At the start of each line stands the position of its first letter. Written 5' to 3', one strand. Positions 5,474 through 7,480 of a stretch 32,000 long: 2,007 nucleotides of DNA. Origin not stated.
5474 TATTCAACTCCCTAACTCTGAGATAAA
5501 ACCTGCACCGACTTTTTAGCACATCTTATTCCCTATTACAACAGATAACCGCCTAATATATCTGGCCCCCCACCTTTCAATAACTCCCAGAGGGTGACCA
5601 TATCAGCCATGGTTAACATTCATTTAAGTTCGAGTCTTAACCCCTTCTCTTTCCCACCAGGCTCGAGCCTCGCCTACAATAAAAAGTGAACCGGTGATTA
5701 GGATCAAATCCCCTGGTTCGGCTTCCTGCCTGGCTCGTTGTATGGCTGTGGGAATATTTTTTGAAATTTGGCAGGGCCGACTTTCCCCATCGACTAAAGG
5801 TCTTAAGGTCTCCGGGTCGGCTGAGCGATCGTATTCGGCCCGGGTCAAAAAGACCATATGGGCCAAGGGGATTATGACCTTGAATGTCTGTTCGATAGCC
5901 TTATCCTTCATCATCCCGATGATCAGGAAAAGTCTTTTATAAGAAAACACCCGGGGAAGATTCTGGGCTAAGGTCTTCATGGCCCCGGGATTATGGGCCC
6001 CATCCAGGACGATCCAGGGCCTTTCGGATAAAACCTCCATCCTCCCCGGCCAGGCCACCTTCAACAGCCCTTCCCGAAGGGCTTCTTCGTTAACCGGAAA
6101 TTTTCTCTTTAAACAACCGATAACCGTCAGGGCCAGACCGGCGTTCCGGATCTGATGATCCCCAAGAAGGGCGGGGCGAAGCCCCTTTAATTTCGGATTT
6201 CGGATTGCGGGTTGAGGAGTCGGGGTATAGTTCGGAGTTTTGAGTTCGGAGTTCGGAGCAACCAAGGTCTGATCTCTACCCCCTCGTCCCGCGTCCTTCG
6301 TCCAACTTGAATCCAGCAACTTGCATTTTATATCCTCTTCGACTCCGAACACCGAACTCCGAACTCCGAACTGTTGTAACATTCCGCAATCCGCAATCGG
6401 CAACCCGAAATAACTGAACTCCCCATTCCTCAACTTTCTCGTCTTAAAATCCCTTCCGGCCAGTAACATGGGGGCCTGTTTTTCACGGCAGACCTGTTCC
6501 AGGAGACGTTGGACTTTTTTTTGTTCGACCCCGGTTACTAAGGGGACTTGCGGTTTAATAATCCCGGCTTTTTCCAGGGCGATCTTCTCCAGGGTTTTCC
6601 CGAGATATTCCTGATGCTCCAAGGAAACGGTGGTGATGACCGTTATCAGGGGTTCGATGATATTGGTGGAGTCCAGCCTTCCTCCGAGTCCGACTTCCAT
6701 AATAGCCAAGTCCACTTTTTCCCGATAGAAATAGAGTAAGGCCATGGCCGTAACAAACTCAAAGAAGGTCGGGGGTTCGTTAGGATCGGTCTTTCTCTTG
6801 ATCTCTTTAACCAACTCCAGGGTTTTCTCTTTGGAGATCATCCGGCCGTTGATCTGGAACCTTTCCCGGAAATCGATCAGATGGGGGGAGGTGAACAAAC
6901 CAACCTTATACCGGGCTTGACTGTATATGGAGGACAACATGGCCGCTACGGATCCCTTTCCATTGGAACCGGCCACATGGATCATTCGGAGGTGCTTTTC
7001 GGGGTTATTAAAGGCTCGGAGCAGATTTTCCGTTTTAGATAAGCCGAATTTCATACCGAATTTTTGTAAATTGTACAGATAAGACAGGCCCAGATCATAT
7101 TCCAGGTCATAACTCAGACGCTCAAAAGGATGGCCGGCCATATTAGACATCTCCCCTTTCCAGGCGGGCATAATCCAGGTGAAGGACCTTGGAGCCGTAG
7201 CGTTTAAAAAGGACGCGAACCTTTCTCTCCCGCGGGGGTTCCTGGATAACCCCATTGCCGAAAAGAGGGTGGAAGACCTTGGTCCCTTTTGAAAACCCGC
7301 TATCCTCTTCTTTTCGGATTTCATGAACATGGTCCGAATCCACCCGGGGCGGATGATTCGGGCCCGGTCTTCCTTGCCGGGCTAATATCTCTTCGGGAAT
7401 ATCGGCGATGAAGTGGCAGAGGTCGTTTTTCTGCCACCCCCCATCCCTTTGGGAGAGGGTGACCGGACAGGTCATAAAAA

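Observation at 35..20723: Hairpin elements share an architecture (tandem 7-8-mers mirrored on the opposite arm) but not a sequence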

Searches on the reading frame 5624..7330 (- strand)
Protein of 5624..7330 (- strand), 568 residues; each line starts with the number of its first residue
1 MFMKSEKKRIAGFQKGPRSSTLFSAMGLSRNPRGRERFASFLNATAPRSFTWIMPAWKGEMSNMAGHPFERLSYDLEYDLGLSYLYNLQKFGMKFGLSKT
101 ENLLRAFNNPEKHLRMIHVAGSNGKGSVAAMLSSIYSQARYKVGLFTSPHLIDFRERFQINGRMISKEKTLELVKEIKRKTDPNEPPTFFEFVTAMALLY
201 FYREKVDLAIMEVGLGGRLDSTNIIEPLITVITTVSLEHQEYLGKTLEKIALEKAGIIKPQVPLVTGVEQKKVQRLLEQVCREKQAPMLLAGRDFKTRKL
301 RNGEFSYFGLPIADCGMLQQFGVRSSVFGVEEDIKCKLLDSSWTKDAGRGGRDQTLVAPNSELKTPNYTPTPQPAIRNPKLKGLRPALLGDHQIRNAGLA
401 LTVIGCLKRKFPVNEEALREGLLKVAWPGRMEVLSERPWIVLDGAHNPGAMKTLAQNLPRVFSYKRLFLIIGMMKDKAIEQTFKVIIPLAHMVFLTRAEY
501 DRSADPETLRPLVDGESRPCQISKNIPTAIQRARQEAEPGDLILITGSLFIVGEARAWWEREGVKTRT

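Call 19: search_protein_families(library=pfam, proteins=[window:5624-7330:-])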
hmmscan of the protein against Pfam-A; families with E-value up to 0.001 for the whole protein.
window:5624-7330:- (568 aa): 2 families
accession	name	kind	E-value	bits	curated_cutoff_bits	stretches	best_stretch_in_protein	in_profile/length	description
PF02875.26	Mur_ligase_C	-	1.3e-21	78.1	28.4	1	429-548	1-126/127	Mur ligase, glutamate ligase domain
PF08245.18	Mur_ligase_M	-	2.3e-10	41.2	24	1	119-268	1-123/200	Mur ligase middle domain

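Call 22: find_homologous_proteins(query=window:5624-7330:-, max_evalue=1e-20)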
Query window:5624-7330:- (568 aa): 7976 proteins with E <= 1e-20 among 8000 candidates; the best 120 are listed.
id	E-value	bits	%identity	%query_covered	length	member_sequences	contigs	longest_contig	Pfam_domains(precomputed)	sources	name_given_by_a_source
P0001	0.0e+0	1143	100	89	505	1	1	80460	PF02875.27,PF08245.19,PF27239.1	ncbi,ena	-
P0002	2.8e-262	889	81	88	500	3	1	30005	PF02875.27,PF08245.19,PF27239.1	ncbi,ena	-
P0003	3.9e-262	889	82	89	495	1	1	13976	PF02875.27,PF08245.19,PF27239.1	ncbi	ncbi:MAG: folylpolyglutamate synthase/dihydrofolate synthase family protein [Thermodesulfobacteriota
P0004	4.7e-254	862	79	88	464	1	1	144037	PF02875.27,PF08245.19,PF27239.1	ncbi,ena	-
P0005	1.2e-250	851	78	89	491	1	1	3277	PF02875.27,PF08245.19,PF27239.1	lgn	-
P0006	5.5e-246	835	75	87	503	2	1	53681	PF02875.27,PF08245.19,PF27239.1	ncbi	-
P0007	1.1e-230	785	69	88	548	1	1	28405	PF02875.27,PF08245.19,PF27239.1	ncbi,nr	ncbi:MAG: bifunctional folylpolyglutamate synthase/dihydrofolate synthase [Deltaproteobacteria bacte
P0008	2.1e-230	784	70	90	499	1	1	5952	PF02875.27,PF08245.19,PF27239.1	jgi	jgi:dihydrofolate synthase / folylpolyglutamate synthase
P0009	3.2e-226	770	72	88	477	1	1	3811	PF02875.27,PF08245.19,PF27239.1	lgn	-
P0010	1.1e-222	759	69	89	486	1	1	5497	PF02875.27,PF08245.19,PF27239.1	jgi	jgi:dihydrofolate synthase/folylpolyglutamate synthase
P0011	1.1e-219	749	68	89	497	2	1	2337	PF02875.27,PF08245.19,PF27239.1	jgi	jgi:dihydrofolate synthase/folylpolyglutamate synthase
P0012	6.6e-218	743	68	89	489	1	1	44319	PF02875.27,PF08245.19,PF27239.1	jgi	jgi:dihydrofolate synthase / folylpolyglutamate synthase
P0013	1.1e-217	742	68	90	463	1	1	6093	PF02875.27,PF08245.19,PF27239.1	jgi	jgi:dihydrofolate synthase / folylpolyglutamate synthase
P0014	6.4e-216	736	67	88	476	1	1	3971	PF02875.27,PF08245.19,PF27239.1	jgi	jgi:dihydrofolate synthase/folylpolyglutamate synthase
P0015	8.2e-216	736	66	88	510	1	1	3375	PF02875.27,PF08245.19,PF27239.1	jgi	-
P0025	1.5e-205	702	66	88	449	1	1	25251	PF02875.27,PF08245.19,PF27239.1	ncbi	ncbi:MAG: folylpolyglutamate synthase/dihydrofolate synthase family protein [Pseudomonadota bacteriu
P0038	5.4e-195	667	63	88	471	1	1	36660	PF02875.27,PF08245.19,PF27239.1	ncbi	ncbi:MAG: folylpolyglutamate synthase/dihydrofolate synthase family protein [Thermodesulfobacteriota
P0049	9.2e-161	554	52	87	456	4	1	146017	PF02875.27,PF08245.19,PF27239.1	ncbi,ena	-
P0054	1.8e-158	547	48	86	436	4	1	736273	PF02875.27,PF08245.19,PF27239.1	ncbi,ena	-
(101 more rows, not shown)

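Call 25: find_encoding_contigs(protein=P0001, flank=10000, max_places=3)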
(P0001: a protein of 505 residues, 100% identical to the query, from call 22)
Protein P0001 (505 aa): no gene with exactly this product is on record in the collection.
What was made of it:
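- Tried and rejected: The window's own contig could not be fetched, because P0001 is not on record in the contig index (call 25).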

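Call 26: find_encoding_contigs(protein=P0002, flank=10000, max_places=2)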
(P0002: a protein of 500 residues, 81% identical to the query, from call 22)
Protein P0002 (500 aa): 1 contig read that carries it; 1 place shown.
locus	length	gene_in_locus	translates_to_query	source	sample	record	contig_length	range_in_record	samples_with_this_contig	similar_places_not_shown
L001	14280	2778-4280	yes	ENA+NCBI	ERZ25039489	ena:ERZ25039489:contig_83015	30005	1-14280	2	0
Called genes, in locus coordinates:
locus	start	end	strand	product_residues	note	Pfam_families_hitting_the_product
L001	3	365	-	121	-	?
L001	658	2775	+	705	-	PF00580:UvrD-helicase, PF13245:AAA_19, PF13604:AAA_30 (faint), PF01443:Viral_helicase1 (faint), PF13361:UvrD_C, PF13538:UvrD_C_2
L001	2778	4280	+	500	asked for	PF08245:Mur_ligase_M, PF02875:Mur_ligase_C, PF27239:FOL3_C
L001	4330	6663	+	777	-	PF03968:LptD_N (weak), PF19838:LptD_2, PF04453:LptD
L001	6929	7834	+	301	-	PF02899:Phage_int_SAM_1, PF13102:Phage_int_SAM_5 (weak), PF00589:Phage_integrase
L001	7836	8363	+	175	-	PF00227:Proteasome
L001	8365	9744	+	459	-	PF07728:AAA_5 (faint), PF07724:AAA_2, PF00004:AAA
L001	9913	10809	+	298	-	PF00696:AA_kinase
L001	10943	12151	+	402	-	PF00202:Aminotran_3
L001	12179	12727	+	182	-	PF02729:OTCace_N, PF00185:OTCace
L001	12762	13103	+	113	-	PF00185:OTCace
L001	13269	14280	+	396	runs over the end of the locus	PF00764:Arginosuc_synth, PF20979:Arginosuc_syn_C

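Call 27: find_encoding_contigs(protein=P0004, flank=10000, max_places=2)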
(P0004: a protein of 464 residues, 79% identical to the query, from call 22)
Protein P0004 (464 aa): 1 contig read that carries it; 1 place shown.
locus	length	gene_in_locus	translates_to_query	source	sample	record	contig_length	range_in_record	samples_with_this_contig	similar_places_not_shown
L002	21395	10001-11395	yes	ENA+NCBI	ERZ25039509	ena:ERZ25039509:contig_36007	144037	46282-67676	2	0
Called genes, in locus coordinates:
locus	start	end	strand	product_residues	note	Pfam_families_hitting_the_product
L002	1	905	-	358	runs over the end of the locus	PF03773:ArsP_1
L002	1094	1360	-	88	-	-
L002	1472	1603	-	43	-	-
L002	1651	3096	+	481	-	PF03601:Cons_hypoth698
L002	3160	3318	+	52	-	-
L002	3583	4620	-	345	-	PF04055:Radical_SAM, PF13186:SPASM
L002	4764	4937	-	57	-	-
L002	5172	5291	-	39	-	-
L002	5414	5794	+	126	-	PF01527:HTH_Tnp_1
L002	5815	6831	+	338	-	PF13518:HTH_28 (faint), PF13551:HTH_29 (faint), PF13384:HTH_23 (faint), PF13565:HTH_32, PF00665:rve, PF13683:rve_3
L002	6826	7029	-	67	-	-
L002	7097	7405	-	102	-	-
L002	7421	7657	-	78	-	PF01206:TusA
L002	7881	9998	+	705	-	PF00580:UvrD-helicase, PF13245:AAA_19, PF13604:AAA_30 (faint), PF01443:Viral_helicase1 (faint), PF13361:UvrD_C, PF13538:UvrD_C_2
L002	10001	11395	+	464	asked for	PF08245:Mur_ligase_M, PF27239:FOL3_C, PF02875:Mur_ligase_C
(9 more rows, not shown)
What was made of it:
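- An IS3-family element lies next to the extra copy in L004 (call 27).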

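Call 33: list_cluster_members(proteins=[P0001, P0002, P0003, P0004, P0006, P0007, P0025, P0038, P0049, P0054])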
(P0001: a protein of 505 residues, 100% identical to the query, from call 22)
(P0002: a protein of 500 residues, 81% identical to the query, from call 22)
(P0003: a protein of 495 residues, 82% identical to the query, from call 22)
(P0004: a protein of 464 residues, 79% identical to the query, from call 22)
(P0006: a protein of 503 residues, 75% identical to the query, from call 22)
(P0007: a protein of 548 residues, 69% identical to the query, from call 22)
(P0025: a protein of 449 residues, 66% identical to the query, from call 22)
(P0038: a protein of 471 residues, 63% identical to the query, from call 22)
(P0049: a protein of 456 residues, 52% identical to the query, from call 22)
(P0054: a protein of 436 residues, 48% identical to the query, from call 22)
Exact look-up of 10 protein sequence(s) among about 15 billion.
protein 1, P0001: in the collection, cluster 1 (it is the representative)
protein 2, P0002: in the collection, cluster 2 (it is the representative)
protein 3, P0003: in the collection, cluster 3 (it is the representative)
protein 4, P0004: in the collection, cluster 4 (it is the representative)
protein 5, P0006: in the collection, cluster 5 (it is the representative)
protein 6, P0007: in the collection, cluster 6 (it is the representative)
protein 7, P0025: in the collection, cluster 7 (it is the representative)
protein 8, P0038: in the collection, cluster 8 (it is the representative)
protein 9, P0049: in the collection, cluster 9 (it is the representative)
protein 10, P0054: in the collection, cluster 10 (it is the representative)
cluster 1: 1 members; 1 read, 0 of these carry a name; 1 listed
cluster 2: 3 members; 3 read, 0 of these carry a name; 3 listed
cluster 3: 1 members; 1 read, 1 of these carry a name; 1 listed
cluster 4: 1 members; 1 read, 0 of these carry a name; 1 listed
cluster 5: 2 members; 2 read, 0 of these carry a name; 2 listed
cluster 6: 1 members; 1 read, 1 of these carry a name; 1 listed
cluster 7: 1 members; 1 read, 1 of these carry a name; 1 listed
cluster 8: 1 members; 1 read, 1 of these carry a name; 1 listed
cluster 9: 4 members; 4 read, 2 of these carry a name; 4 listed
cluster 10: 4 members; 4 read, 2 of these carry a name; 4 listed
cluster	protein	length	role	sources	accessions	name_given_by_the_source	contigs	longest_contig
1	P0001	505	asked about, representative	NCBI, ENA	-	-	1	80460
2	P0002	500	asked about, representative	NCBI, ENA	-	-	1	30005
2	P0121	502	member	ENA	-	-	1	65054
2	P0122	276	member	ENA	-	-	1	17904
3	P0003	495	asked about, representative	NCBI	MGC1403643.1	MAG: folylpolyglutamate synthase/dihydrofolate synthase family protein ...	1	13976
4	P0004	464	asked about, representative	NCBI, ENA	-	-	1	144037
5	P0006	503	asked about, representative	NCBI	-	-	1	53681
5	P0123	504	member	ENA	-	-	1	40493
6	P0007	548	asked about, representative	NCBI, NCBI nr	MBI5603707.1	MAG: bifunctional folylpolyglutamate synthase/dihydrofolate synthase [Deltaproteobacteria ... | bifunctional folylpolyglutamate synthase/dihydrofolate synthase [Deltaproteobacteria ...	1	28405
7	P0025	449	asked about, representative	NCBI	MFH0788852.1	MAG: folylpolyglutamate synthase/dihydrofolate synthase family protein [Pseudomonadota ...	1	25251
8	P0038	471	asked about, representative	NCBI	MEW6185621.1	MAG: folylpolyglutamate synthase/dihydrofolate synthase family protein ...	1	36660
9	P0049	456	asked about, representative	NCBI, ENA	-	-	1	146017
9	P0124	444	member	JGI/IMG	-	dihydrofolate synthase / folylpolyglutamate synthase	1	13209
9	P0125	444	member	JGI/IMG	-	dihydrofolate synthase / folylpolyglutamate synthase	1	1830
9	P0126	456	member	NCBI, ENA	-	-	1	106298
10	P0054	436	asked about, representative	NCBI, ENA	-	-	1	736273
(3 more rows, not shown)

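Call 34: find_related_loci(query=P0001, collection=genome_contigs, flank=10000)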
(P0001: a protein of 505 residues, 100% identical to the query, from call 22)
Query P0001 (505 aa) in genome_contigs; peptide patterns used: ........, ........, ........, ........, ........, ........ (x = any residue, [..] = any of these).
331 stretches matched a pattern; 282 encode a relative of the query (tblastn E <= 1e-3); the best 80 are kept; 80 distinct loci.
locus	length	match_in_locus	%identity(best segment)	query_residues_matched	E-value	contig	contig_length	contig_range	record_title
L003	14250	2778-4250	81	1-502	0e+0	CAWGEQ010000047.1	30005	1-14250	MAG: uncultured delta proteobacterium isolate MFD01872.bin.2.88 genome assembly, contig: contig_83015, whole genome shot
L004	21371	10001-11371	79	1-501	0e+0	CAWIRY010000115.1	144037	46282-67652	MAG: uncultured delta proteobacterium isolate MFD03323.bin.1.124 genome assembly, contig: contig_36007, whole genome sho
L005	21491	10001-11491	68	1-499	0e+0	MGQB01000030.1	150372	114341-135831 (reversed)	MAG: Deltaproteobacteria bacterium RBG_13_43_22 RBG_13_scaffold_44, whole genome shotgun sequence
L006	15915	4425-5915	75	1-496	0e+0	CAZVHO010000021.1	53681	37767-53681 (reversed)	MAG TPA_asm: uncultured Thermodesulfobacteriota bacterium isolate binchicken_co266_158 genome assembly, contig: NODE_122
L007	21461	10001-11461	66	1-498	0e+0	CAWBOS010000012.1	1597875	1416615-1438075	MAG: uncultured delta proteobacterium isolate MFD01299.bin.3.111 genome assembly, contig: contig_6052, whole genome shot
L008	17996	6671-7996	66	1-499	0e+0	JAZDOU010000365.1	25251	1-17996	MAG: Pseudomonadota bacterium isolate MEGAHIT-group-0.794 k141_12208249, whole genome shotgun sequence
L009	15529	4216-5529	57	1-498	4e-171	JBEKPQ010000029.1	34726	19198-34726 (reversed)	MAG: Thermodesulfobacteriota bacterium isolate SPRUCE 468 SPRUCE_468_29, whole genome shotgun sequence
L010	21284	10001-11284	52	6-499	1e-153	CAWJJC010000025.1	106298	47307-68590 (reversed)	MAG: uncultured delta proteobacterium isolate MFD05442.bin.2.211 genome assembly, contig: contig_4945, whole genome shot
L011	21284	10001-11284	52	6-499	4e-148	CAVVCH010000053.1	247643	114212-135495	MAG: uncultured delta proteobacterium isolate MFD02809.bin.1.206 genome assembly, contig: contig_77414, whole genome sho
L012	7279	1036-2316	46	3-495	4e-120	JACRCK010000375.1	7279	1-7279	MAG: Deltaproteobacteria bacterium isolate NC_groundwater_1644_Pr3_B-0.1um_57_11 SR-2_scaffold_141_3906683, whole genome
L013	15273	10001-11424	78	1-498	1e-116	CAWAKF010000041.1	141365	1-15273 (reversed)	MAG: uncultured delta proteobacterium isolate MFD02416.bin.2.107 genome assembly, contig: contig_75901, whole genome sho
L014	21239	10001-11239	43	20-498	5e-113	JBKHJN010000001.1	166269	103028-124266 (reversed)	MAG: Desulfobacteraceae bacterium isolate D4M11_8 NODE_12_length_166269_cov_23.757391, whole genome shotgun sequence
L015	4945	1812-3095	43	1-494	5e-112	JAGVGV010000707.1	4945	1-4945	MAG: Deltaproteobacteria bacterium isolate DeMMO2_24 c_000000026607, whole genome shotgun sequence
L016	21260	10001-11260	40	20-505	2e-105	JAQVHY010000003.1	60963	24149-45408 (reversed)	MAG: Desulfobacca sp. isolate STE_27 NODE_803_length_60963_cov_4.294267_Sandtown_E, whole genome shotgun sequence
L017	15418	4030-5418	63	1-497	0e+0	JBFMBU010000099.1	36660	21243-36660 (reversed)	MAG: Thermodesulfobacteriota bacterium isolate MAG172 MAG172_99, whole genome shotgun sequence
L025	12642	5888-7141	40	8-494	1e-97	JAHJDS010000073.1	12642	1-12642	MAG: Proteobacteria bacterium isolate Modern_marine.mb.69 Modern_marine.mb.69_k141_347001, whole genome shotgun sequence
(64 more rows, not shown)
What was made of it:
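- On STRR (cyanobacterial heptamer repeats): The relatives are Thermodesulfobacteriota or 'delta proteobacterium' MAGs (calls 22, 34).
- Closest known: Cyanobacterial STRR. Different: The host phylum differs: Thermodesulfobacteriota and Nitrospirota MAGs (call 34).
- The closest relatives are nanopore-based MAGs (call 34).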
